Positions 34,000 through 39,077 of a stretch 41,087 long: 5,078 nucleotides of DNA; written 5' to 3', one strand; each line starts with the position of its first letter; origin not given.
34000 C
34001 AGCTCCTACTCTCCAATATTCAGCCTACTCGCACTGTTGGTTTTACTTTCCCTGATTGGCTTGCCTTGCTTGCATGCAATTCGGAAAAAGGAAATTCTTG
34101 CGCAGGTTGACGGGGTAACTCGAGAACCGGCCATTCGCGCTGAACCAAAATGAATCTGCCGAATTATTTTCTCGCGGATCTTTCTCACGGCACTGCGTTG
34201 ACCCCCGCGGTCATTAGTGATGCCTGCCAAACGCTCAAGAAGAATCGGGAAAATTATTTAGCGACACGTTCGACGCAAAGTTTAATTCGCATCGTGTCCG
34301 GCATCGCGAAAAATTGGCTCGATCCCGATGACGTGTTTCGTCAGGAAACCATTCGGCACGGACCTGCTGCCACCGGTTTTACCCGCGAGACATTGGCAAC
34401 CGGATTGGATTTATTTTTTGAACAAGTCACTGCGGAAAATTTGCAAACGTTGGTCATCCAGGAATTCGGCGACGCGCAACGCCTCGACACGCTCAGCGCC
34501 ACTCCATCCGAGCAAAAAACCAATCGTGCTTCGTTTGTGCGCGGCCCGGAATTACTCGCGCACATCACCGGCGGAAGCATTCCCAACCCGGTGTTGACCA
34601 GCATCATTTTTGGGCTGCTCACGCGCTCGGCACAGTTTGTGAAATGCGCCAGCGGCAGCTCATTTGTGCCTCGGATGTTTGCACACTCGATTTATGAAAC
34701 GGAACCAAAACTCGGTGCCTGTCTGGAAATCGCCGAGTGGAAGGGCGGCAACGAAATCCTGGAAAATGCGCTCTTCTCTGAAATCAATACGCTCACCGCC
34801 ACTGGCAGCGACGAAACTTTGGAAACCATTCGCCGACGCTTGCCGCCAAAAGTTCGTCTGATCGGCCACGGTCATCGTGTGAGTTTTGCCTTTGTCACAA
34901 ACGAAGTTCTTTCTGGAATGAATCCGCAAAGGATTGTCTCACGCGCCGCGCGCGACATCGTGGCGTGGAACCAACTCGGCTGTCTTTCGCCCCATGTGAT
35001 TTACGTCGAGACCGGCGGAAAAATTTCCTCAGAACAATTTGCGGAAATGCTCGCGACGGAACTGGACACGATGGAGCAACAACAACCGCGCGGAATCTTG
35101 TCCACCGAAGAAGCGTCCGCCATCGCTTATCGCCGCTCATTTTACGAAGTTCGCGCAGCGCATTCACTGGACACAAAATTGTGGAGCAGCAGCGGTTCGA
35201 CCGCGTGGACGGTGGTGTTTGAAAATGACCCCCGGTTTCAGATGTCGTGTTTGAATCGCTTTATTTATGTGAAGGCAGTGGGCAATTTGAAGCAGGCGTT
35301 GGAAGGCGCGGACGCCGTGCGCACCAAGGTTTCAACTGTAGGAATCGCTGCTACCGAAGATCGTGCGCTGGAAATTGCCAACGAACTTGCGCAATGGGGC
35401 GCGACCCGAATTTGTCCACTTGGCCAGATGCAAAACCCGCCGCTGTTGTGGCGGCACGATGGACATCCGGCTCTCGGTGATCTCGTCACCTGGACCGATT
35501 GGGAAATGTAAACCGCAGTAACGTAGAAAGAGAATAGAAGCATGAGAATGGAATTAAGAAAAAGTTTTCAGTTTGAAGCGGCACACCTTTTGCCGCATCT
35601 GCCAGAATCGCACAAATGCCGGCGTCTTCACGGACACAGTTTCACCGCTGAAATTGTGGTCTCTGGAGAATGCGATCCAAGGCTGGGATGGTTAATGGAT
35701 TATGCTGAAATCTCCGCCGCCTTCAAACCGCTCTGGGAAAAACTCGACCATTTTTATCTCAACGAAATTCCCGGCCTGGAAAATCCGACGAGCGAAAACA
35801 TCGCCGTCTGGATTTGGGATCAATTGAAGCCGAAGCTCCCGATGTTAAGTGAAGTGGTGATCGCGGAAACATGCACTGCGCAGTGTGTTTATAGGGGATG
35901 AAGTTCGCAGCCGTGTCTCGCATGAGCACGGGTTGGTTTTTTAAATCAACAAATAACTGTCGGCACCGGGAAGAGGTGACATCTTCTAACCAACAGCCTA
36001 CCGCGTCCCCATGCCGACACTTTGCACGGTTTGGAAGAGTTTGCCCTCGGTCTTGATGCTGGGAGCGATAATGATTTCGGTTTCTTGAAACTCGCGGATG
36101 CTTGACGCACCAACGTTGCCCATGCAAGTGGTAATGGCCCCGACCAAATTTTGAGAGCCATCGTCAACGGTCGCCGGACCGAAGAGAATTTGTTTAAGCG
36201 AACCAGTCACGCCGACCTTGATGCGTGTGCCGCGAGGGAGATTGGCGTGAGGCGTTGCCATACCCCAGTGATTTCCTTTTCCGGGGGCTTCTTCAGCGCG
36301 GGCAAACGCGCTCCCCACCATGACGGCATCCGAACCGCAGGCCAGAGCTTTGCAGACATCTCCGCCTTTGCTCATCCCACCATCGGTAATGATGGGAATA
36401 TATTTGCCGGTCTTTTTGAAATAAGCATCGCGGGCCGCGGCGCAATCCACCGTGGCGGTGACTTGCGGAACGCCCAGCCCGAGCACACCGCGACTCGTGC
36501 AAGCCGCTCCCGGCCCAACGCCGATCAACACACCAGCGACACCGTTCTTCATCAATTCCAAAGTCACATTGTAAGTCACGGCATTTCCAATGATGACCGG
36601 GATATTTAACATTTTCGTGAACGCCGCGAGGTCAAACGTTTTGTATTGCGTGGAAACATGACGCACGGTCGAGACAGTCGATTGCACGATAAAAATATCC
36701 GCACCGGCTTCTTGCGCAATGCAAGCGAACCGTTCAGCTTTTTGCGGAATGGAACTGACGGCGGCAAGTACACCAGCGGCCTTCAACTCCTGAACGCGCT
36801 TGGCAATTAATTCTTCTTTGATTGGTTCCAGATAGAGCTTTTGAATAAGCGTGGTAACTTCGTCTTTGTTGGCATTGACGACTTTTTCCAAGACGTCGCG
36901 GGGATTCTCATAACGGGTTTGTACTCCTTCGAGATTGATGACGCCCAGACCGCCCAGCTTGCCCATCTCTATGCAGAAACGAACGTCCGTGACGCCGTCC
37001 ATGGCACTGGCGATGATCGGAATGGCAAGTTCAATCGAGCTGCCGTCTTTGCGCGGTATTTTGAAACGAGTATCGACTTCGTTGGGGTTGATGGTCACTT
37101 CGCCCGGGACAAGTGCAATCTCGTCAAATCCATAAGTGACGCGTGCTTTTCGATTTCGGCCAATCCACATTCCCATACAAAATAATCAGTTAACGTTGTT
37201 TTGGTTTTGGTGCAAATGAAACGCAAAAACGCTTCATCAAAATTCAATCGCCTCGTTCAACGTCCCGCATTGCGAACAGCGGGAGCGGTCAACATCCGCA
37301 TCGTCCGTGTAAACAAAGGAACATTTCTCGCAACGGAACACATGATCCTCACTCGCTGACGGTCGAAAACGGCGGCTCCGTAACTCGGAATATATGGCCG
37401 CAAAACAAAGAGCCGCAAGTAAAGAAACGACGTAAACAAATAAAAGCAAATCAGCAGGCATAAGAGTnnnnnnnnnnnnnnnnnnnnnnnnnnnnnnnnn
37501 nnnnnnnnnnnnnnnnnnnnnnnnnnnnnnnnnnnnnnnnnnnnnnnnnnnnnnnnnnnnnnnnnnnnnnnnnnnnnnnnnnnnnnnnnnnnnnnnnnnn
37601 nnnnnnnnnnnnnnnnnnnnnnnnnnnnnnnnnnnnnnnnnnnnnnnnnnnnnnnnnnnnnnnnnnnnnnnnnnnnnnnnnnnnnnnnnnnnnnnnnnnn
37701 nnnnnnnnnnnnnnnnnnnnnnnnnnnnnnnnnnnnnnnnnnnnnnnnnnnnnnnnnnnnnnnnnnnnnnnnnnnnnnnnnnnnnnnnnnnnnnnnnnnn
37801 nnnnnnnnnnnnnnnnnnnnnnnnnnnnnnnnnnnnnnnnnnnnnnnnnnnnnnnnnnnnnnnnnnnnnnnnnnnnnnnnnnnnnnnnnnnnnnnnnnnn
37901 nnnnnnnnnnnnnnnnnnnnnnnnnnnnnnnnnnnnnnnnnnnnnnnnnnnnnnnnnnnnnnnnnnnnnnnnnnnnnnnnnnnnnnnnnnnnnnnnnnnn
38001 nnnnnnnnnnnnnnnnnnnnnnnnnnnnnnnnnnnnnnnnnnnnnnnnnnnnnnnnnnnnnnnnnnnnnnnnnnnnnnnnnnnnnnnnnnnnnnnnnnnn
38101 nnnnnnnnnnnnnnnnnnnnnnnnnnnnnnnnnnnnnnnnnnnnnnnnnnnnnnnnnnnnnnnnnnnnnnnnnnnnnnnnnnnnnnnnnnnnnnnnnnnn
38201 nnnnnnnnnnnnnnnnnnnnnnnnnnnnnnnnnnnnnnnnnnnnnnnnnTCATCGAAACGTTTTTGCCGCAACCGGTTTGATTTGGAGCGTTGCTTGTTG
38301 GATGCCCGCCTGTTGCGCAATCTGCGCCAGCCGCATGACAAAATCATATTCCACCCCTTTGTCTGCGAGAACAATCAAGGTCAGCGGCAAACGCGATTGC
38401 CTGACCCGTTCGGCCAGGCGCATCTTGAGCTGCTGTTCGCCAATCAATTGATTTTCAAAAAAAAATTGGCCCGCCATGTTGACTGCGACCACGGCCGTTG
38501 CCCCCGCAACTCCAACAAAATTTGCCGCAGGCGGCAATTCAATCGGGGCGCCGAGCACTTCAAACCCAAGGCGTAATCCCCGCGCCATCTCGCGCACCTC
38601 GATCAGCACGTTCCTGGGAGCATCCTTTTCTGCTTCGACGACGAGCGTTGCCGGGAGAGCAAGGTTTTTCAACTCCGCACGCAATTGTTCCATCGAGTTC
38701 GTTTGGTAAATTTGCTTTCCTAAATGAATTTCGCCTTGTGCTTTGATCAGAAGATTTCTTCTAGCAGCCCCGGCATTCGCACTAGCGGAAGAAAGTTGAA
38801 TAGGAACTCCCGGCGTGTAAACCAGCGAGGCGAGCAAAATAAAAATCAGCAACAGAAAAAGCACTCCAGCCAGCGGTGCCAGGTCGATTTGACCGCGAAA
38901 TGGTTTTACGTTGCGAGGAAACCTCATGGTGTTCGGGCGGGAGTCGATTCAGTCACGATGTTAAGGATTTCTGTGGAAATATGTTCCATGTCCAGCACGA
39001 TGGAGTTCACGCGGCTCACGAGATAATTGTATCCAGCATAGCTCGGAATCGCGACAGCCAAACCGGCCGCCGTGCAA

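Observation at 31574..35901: Non-luminous LuxE - MFS - LuxC cassette with a T-fold pterin enzyme: candidate transporter-coupled carboxylate-to-aldehyde system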

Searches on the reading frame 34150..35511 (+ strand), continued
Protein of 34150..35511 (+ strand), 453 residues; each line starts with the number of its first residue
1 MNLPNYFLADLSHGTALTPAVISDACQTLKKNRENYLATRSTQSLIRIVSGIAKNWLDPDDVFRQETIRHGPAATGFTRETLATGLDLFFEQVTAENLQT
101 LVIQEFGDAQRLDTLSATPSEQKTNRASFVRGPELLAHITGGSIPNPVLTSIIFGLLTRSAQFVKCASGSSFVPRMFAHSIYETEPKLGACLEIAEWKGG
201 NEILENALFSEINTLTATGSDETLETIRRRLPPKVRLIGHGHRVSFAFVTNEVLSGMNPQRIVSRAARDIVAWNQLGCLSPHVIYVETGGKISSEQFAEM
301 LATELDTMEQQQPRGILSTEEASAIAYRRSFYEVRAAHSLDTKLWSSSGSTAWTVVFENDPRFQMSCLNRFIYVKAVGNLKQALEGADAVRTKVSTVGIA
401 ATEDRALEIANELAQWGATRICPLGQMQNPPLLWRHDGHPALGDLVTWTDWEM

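Call 100: get_annotated_region(hit=H22, flank=6000)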
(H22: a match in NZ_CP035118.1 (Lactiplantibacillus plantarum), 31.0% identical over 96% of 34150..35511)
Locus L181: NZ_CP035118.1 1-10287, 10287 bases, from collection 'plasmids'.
description: Lactiplantibacillus plantarum strain SRCM103295 plasmid unnamed5
organism: Lactiplantibacillus plantarum (NCBI taxid 1590)
taxonomy: Bacteria; Bacillota; Bacilli; Lactobacillales; Lactobacillaceae; Lactiplantibacillus; Lactiplantibacillus plantarum
host: -; source: cell culture,food; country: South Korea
typing (MOB-suite, as given by PLSDB): non-mobilizable; replicon rep_cluster_1244
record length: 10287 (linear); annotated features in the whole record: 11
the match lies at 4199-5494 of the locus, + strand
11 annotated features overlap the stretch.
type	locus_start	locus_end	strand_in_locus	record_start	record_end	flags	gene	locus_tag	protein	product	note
CDS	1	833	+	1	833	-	-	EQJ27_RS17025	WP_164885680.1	replication initiation protein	GO:0006270 - DNA replication initiation [Evidence IEA]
CDS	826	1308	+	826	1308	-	-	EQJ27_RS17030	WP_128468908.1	DUF536 domain-containing protein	-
CDS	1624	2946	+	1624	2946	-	-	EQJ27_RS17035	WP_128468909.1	solute carrier family 23 protein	GO:0055085 - transmembrane transport [Evidence IEA]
CDS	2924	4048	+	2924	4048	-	-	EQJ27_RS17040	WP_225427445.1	acyl-CoA synthetase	-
CDS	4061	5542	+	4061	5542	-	-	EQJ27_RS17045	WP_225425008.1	acyl-CoA reductase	GO:0008218 - bioluminescence [Evidence IEA]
CDS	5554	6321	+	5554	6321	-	-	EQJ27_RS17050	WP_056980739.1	SDR family oxidoreductase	-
CDS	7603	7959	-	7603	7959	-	-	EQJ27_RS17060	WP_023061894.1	type II toxin-antitoxin system YafQ family toxin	-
CDS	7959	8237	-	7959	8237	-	-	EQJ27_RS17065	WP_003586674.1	type II toxin-antitoxin system prevent-host-death family antitoxin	GO:0008219 - cell death [Evidence IEA]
CDS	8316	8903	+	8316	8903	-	-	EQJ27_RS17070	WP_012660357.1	site-specific integrase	-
CDS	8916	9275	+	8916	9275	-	-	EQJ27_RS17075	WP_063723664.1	hypothetical protein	-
CDS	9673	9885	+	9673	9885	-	-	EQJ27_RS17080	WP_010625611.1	hypothetical protein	-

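Call 101: get_annotated_region(hit=H9, flank=7000)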
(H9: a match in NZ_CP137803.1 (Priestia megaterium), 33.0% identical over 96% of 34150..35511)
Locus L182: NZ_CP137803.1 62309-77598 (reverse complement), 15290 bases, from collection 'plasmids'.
description: Priestia megaterium strain Y18-01 plasmid unnamed3, complete sequence
organism: Priestia megaterium (NCBI taxid 1404)
taxonomy: Bacteria; Bacillota; Bacilli; Bacillales; Bacillaceae; Priestia; Priestia megaterium
host: -; source: Bacillus megaterium assembly,Arshan water; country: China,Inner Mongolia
typing (MOB-suite, as given by PLSDB): non-mobilizable; replicon rep_cluster_385
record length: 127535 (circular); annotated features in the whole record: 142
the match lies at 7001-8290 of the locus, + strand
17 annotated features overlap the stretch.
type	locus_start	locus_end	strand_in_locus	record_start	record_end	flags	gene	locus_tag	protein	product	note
CDS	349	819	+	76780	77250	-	-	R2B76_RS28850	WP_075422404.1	DinB family protein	-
CDS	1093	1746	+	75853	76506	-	-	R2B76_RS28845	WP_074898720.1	hypothetical protein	-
CDS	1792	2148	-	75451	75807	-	-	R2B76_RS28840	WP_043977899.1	hypothetical protein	-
CDS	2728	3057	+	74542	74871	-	-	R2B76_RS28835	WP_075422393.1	multidrug efflux SMR transporter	-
CDS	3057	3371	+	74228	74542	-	-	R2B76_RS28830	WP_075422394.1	multidrug efflux SMR transporter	-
CDS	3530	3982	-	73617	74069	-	-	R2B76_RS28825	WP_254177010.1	CBO0543 family protein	-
CDS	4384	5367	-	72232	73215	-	guaC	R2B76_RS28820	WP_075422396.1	GMP reductase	GO:0015950 - purine nucleotide interconversion [Evidence IEA]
CDS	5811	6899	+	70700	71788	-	-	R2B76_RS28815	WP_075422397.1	long-chain fatty acid--CoA ligase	-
CDS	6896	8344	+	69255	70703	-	-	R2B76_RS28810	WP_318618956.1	acyl-CoA reductase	GO:0008218 - bioluminescence [Evidence IEA]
CDS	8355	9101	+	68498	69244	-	-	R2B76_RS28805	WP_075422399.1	ABC transporter ATP-binding protein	-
CDS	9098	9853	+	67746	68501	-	-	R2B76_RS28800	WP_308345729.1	ABC transporter permease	-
CDS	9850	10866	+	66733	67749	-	-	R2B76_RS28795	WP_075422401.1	ABC transporter substrate-binding protein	-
CDS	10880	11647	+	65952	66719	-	-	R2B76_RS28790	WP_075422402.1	3-oxoacyl-ACP reductase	-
CDS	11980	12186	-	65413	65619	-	-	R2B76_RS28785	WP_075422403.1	cold-shock protein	-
CDS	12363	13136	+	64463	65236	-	-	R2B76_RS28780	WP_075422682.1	PAS domain S-box protein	-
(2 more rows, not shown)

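Call 102: get_annotated_region(hit=H19, flank=7000)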
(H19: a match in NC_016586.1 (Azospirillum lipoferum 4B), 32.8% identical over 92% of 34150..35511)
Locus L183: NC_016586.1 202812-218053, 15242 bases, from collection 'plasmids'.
description: Azospirillum lipoferum 4B plasmid AZO_p2, complete sequence
organism: Azospirillum lipoferum 4B (NCBI taxid 862719)
taxonomy: Bacteria; Pseudomonadota; Alphaproteobacteria; Rhodospirillales; Azospirillaceae; Azospirillum; Azospirillum lipoferum; Azospirillum lipoferum 4B
host: -; source: -; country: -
typing (MOB-suite, as given by PLSDB): conjugative; replicon rep_cluster_67; relaxase MOBP; mating-pair formation MPF_T
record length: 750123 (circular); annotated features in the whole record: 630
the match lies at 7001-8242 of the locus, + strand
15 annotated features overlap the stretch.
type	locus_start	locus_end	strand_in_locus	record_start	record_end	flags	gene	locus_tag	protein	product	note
CDS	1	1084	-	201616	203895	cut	-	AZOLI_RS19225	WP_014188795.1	EAL domain-containing protein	-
CDS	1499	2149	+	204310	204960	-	-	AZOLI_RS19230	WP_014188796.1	DedA family protein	GO:0055085 - transmembrane transport [Evidence IEA]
CDS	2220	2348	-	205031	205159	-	-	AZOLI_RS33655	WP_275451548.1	hypothetical protein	-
CDS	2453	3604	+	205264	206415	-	-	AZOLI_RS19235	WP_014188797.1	ISAs1-like element ISAli14 family transposase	GO:0006313 - DNA transposition [Evidence IEA]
CDS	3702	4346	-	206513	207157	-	-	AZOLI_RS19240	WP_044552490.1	NADPH-dependent F420 reductase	-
CDS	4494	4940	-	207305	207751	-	-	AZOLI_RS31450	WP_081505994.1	Rrf2 family transcriptional regulator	-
CDS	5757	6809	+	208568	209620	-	-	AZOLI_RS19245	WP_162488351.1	long-chain fatty acid--CoA ligase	-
CDS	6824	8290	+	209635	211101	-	-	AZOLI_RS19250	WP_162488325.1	acyl-CoA reductase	GO:0008218 - bioluminescence [Evidence IEA]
CDS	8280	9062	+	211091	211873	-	-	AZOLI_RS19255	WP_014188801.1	ABC transporter ATP-binding protein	-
CDS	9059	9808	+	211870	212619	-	-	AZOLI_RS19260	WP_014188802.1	ABC transporter permease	-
CDS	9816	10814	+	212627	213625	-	-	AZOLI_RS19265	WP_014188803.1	ABC transporter substrate-binding protein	-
CDS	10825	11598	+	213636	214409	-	-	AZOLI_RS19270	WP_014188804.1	3-oxoacyl-ACP reductase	-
CDS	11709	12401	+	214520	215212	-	gph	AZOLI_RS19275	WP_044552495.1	phosphoglycolate phosphatase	GO:0043094 - cellular metabolic compound salvage [Evidence IEA]; GO:0008152 - metabolic process [Evidence IEA]; ...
CDS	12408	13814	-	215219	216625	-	-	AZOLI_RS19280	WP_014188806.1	L-serine ammonia-lyase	GO:0009063 - amino acid catabolic process [Evidence IEA]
CDS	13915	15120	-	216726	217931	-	-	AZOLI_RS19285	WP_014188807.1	serine/threonine transporter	GO:0006865 - amino acid transport [Evidence IEA]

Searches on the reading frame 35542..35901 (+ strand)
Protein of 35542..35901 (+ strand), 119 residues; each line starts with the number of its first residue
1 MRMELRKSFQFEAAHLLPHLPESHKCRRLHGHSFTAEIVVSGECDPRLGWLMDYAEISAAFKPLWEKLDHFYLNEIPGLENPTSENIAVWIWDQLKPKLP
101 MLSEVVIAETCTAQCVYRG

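Call 3: search_protein_families(library=pfam, proteins=[window:35542-35901:+], max_evalue=0.01)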
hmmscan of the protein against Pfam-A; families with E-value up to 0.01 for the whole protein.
window:35542-35901:+ (119 aa): 1 family
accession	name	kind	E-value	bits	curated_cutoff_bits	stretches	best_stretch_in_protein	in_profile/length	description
PF01242.24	PTPS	-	3.5e-35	121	22.4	1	5-118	2-119/121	6-pyruvoyl tetrahydropterin synthase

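Call 4: search_protein_families(library=ncbifam, proteins=[window:35542-35901:+], max_evalue=0.01)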
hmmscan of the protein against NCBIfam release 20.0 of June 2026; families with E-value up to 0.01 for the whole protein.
window:35542-35901:+ (119 aa): 2 families
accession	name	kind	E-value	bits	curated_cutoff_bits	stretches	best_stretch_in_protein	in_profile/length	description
TIGR00039.1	6PTHBS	subfamily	1.6e-30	106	125.5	1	3-119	2-121/124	6-pyruvoyl tetrahydropterin synthase/6-carboxytetrahydropterin synthase family protein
TIGR03367.1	queuosine_QueD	equivalog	2.6e-29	101.5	89.25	1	4-96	1-91/92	6-carboxytetrahydropterin synthase QueD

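Call 29: search_solved_structures(query=window:35542-35901:+, max_evalue=0.00001, show_alignments=2)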
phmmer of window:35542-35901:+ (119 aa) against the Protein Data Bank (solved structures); distinct sequences matched with E-value up to 0.00001: 9.
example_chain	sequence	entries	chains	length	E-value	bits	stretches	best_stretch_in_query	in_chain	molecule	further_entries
4ntm_A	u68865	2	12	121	2.8e-54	185.7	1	4-119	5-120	6-carboxy-5,6,7,8-tetrahydropterin synthase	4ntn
3qn0_A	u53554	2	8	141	4.6e-54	185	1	4-119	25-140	6-carboxy-5,6,7,8-tetrahydropterin synthase | 6-pyruvoyl tetrahydrobiopterin synthase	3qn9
4ntk_A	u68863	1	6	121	5.3e-53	181.6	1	4-119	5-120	6-carboxy-5,6,7,8-tetrahydropterin synthase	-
3qna_A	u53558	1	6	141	8.7e-53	180.9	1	4-119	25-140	6-carboxy-5,6,7,8-tetrahydropterin synthase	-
2oba_A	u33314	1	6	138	2.9e-52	179.2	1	2-119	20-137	Probable 6-pyruvoyl tetrahydrobiopterin synthase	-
2dj6_A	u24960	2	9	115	4.7e-14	55.7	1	10-102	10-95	hypothetical protein PH0634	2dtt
3i2b_A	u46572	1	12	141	1e-10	44.9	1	25-119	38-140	6-pyruvoyl tetrahydrobiopterin synthase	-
1b66_A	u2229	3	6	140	3.2e-09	40.1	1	24-119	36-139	6-PYRUVOYL TETRAHYDROPTERIN SYNTHASE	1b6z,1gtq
2g64_A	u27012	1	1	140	1.3e-06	31.7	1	28-117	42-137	Putative 6-pyruvoyl tetrahydrobiopterin synthase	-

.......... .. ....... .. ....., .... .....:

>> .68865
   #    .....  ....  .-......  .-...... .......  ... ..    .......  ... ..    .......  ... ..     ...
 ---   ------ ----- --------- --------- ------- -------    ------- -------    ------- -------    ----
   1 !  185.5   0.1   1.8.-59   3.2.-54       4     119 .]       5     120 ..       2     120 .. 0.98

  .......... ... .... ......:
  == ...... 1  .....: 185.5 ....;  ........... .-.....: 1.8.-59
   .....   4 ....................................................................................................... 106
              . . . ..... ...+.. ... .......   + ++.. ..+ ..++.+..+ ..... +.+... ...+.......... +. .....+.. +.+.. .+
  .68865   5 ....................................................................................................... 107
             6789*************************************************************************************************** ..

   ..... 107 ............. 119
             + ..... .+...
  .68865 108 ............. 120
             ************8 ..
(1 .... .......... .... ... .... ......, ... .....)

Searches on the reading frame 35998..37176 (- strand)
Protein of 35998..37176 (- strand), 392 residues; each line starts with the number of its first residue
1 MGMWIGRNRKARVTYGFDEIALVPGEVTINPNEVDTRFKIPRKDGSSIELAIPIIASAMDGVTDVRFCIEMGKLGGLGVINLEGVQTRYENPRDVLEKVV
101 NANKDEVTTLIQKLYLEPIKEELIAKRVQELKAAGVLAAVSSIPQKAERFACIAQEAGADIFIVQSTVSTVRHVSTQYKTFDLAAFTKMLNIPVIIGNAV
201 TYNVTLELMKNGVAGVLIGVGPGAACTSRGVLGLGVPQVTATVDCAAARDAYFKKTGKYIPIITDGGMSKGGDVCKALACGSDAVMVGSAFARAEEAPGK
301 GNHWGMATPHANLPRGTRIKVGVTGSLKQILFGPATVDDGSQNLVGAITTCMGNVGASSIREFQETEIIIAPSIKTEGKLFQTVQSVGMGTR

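Call 19: search_protein_families(library=pfam, proteins=[window:35998-37176:-], max_evalue=0.0001)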
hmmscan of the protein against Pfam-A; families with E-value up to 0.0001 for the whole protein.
window:35998-37176:- (392 aa): 4 families
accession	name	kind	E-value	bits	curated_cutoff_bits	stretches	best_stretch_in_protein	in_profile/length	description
PF00478.31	IMPDH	-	3.4e-54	184.6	25.6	1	15-367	2-329/345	IMP dehydrogenase / GMP reductase domain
PF03060.21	NMO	-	3.2e-09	37.1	28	1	50-300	10-234/331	Nitronate monooxygenase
PF01070.24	FMN_dh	-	1.3e-08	34.7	24.9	1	177-299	204-313/350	FMN-dependent dehydrogenase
PF05690.20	ThiG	-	7.9e-05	22.6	23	1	259-297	175-213/247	Thiazole biosynthesis protein ThiG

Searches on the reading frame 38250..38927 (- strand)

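Call 19: search_protein_families(library=pfam, proteins=[window:38250-38927:-], max_evalue=0.0001)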
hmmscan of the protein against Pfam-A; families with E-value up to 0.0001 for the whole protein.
window:38250-38927:- (225 aa): 1 family
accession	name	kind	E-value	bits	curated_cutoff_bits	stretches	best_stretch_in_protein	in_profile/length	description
PF02472.21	ExbD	-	2.2e-19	70.2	25.4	2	128-218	37-127/128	Biopolymer transport protein ExbD/TolR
